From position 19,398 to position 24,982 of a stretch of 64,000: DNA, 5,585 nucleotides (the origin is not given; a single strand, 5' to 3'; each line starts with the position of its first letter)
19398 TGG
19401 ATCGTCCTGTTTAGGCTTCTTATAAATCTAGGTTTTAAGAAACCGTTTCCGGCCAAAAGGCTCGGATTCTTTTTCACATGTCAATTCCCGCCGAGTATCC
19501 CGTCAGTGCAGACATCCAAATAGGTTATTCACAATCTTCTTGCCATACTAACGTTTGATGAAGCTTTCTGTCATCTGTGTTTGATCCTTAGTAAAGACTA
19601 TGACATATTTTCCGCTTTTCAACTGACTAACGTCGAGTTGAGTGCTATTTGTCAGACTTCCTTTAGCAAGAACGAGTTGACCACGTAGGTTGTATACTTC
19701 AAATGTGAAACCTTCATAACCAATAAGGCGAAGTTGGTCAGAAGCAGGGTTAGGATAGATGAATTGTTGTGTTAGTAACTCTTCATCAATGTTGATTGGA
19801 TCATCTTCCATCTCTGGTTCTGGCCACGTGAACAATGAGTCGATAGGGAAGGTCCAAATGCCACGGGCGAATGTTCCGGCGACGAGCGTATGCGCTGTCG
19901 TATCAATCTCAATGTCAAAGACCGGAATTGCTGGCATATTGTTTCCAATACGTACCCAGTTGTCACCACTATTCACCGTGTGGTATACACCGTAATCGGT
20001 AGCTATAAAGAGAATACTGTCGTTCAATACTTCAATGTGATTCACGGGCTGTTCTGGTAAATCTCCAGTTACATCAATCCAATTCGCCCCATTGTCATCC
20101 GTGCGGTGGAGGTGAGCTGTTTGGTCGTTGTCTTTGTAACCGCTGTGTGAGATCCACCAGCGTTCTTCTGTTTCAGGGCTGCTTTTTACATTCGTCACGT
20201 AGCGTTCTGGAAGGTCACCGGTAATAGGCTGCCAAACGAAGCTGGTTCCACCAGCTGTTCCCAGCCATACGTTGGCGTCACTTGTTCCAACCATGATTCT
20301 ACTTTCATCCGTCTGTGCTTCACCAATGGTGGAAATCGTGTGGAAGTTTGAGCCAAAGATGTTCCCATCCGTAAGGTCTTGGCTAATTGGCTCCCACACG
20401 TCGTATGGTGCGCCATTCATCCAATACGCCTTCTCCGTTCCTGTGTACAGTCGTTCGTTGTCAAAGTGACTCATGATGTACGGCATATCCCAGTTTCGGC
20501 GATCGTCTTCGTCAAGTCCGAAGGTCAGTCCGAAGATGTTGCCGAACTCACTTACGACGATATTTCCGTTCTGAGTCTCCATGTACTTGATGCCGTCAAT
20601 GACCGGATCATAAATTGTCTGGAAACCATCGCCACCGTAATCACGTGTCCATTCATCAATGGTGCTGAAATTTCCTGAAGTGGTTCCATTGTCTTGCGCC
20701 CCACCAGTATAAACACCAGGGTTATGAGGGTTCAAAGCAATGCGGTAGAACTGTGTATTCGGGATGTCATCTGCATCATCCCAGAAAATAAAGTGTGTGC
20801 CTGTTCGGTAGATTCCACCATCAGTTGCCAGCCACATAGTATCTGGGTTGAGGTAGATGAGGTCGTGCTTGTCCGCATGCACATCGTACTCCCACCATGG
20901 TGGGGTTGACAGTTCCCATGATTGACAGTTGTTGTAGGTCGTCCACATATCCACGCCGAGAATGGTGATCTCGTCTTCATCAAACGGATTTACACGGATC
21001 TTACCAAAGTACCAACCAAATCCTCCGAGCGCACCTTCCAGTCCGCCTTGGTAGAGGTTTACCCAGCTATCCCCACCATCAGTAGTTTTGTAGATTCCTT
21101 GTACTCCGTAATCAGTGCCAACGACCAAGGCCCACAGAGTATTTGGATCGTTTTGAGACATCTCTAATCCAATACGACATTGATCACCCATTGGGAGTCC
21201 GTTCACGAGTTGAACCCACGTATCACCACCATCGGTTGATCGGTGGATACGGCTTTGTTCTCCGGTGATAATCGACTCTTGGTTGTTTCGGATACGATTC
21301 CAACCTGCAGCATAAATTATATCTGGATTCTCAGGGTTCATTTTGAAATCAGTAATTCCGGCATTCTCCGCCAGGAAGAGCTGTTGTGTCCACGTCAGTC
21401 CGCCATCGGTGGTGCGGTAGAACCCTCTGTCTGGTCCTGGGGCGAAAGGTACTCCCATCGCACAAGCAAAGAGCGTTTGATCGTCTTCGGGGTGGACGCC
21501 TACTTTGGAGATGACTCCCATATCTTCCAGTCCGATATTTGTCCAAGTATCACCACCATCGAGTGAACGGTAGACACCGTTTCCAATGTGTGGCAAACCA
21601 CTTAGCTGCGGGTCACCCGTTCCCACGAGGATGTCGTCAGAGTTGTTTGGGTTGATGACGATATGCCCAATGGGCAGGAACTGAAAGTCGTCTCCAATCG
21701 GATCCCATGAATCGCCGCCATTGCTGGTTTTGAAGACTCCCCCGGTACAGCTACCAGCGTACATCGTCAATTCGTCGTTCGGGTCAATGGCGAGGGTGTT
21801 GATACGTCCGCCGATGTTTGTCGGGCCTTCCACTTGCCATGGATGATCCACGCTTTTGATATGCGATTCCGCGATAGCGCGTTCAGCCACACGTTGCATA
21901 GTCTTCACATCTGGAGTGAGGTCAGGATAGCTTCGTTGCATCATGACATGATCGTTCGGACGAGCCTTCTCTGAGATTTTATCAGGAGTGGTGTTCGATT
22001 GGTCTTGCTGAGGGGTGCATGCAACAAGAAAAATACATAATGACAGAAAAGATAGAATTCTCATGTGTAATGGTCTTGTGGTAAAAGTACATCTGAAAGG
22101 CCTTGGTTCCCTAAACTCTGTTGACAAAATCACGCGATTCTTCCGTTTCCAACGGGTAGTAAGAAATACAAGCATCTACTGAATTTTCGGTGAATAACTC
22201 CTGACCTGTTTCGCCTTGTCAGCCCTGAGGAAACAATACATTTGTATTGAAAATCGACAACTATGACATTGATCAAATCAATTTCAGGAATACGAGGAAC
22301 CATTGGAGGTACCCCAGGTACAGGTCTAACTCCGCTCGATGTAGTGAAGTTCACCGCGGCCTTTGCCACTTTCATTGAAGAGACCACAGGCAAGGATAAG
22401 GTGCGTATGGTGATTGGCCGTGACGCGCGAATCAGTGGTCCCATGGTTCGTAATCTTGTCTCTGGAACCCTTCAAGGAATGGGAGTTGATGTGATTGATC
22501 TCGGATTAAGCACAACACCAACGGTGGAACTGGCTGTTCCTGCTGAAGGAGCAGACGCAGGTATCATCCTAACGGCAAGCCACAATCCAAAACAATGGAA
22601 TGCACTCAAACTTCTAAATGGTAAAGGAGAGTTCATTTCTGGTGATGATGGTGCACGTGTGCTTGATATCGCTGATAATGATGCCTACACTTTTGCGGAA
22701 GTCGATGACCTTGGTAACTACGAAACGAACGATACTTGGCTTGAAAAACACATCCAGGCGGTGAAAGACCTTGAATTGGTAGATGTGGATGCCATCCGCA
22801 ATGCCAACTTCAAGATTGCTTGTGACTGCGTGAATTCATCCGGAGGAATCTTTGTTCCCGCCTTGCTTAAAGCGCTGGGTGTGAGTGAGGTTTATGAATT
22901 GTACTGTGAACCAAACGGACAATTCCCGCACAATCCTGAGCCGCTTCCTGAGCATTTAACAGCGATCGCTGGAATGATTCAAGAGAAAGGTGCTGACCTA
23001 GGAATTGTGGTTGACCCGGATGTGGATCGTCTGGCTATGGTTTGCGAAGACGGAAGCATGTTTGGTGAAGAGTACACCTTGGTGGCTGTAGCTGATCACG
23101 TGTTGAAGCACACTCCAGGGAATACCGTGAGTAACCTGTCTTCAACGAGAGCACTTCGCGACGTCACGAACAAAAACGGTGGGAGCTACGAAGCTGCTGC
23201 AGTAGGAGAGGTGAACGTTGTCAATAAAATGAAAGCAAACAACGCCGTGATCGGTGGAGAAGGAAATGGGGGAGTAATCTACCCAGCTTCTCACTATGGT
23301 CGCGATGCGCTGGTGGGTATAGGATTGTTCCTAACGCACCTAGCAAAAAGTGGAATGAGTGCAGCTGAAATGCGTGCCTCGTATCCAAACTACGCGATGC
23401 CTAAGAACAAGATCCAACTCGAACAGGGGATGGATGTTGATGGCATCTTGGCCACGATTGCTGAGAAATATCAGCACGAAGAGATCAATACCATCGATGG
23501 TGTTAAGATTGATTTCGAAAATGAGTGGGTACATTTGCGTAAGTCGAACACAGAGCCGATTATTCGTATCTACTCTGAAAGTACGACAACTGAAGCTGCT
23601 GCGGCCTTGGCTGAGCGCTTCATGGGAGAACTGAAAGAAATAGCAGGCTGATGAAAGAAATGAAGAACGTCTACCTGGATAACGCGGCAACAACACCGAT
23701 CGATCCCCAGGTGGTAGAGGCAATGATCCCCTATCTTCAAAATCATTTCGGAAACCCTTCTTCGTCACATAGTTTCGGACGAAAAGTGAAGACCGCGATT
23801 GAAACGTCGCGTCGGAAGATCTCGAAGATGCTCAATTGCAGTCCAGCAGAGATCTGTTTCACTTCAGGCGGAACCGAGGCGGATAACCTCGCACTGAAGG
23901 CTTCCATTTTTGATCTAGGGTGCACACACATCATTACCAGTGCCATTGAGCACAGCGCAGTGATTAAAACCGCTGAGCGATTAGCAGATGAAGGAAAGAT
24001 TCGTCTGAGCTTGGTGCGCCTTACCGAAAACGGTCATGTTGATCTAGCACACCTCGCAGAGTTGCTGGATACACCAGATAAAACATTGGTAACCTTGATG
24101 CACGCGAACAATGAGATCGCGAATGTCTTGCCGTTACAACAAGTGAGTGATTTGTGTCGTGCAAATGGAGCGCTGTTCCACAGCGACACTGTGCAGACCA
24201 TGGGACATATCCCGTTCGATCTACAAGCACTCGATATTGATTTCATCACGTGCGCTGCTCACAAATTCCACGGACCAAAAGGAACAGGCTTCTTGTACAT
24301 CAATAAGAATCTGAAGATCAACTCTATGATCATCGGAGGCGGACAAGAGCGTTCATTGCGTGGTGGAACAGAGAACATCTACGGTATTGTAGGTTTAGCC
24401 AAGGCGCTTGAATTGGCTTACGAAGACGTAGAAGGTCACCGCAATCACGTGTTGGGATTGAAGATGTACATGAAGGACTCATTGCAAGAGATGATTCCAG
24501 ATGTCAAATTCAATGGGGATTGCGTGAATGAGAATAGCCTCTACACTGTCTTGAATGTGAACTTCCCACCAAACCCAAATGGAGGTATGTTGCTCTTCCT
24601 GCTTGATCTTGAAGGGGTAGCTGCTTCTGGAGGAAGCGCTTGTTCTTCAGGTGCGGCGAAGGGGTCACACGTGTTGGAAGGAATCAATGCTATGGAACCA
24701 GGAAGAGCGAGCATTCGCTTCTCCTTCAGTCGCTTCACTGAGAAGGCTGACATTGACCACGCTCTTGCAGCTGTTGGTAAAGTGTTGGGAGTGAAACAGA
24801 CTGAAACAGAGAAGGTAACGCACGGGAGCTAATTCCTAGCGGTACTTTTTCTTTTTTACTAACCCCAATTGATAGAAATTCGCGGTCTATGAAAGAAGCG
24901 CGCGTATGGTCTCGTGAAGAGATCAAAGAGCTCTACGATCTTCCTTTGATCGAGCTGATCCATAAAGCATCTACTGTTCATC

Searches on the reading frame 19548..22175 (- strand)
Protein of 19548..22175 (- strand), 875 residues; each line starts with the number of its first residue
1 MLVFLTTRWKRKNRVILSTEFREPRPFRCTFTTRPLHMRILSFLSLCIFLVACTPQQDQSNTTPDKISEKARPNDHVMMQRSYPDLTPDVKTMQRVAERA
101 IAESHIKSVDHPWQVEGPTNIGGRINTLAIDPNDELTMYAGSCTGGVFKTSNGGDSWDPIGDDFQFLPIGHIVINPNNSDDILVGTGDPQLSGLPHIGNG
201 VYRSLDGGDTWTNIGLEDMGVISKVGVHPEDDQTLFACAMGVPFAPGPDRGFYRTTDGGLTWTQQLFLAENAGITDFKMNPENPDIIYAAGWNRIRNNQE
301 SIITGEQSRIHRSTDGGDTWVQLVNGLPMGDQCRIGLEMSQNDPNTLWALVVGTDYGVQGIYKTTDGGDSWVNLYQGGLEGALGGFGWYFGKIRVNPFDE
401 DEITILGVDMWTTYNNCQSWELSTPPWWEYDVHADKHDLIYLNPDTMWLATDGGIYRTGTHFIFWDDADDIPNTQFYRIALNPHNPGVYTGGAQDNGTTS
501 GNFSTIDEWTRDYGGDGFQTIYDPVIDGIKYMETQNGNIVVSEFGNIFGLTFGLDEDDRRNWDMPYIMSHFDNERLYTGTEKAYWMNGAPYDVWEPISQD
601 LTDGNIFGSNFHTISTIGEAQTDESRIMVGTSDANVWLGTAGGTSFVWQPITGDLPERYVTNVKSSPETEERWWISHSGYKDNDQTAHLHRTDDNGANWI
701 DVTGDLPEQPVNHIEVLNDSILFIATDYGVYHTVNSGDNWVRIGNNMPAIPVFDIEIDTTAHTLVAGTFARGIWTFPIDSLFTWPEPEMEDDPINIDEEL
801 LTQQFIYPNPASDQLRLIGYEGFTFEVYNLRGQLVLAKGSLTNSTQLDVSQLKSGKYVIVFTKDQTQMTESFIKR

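Call 27: search_protein_families(library=pfam, proteins=[window:19548-22175:-], max_evalue=0.001)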
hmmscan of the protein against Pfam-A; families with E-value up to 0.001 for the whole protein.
window:19548-22175:- (875 aa): 2 families
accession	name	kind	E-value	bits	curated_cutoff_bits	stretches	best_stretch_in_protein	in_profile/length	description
PF15902.12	Sortilin-Vps10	-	2.9e-17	63.1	33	1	201-325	3-114/446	Sortilin, neurotensin receptor 3,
PF18962.6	Por_Secre_tail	-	7.3e-12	45.9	27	1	806-872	1-73/75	Secretion system C-terminal sorting domain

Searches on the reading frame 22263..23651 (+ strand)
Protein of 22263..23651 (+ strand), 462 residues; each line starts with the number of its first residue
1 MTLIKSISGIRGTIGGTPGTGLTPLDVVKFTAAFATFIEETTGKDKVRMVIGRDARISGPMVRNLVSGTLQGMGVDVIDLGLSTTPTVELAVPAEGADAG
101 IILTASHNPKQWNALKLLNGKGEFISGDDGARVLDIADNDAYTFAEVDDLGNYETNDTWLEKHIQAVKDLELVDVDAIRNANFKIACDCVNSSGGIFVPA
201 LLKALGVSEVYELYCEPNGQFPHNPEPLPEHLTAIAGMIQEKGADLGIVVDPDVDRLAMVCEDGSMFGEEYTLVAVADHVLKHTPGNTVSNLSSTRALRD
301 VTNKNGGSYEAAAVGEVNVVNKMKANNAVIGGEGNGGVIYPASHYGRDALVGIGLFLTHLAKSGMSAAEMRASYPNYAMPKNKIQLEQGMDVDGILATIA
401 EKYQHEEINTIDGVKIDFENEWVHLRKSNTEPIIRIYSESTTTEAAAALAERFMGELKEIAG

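Call 27: search_protein_families(library=pfam, proteins=[window:22263-23651:+], max_evalue=0.001)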
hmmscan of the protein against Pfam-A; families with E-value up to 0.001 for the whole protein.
window:22263-23651:+ (462 aa): 4 families
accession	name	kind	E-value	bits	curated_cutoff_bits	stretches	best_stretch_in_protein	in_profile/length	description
PF02878.22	PGM_PMM_I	-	2.8e-29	102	22.5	1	8-139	7-133/138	Phosphoglucomutase/phosphomannomutase, alpha/beta/alpha domain I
PF02879.22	PGM_PMM_II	-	6.3e-24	84.9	29.3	1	171-264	9-103/103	Phosphoglucomutase/phosphomannomutase, alpha/beta/alpha domain II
PF02880.22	PGM_PMM_III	-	5.2e-19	68.9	20.7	1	271-376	4-114/115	Phosphoglucomutase/phosphomannomutase, alpha/beta/alpha domain III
PF00408.26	PGM_PMM_IV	-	8e-11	42.3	23.1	1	391-454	14-66/68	Phosphoglucomutase/phosphomannomutase, C-terminal domain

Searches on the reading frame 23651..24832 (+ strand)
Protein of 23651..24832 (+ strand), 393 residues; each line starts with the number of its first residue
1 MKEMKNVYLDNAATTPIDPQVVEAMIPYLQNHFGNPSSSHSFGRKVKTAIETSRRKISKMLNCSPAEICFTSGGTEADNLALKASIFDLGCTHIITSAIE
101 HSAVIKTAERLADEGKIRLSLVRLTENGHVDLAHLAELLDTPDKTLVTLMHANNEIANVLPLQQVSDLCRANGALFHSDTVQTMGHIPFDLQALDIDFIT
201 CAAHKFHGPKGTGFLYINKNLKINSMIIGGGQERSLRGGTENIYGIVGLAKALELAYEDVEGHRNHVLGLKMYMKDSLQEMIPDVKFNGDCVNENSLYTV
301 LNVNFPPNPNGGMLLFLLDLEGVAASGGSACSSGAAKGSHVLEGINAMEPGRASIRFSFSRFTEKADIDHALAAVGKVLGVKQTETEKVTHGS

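Call 27: search_protein_families(library=pfam, proteins=[window:23651-24832:+], max_evalue=0.001)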
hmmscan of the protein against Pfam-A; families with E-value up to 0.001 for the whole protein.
window:23651-24832:+ (393 aa): 2 families
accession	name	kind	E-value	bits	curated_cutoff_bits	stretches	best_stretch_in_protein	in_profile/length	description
PF00266.25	Aminotran_5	-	4e-73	247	21.5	1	7-369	1-369/371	Aminotransferase class-V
PF01212.27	Beta_elim_lyase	-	0.0008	19.3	27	0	68-180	50-169/288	Beta-eliminating lyase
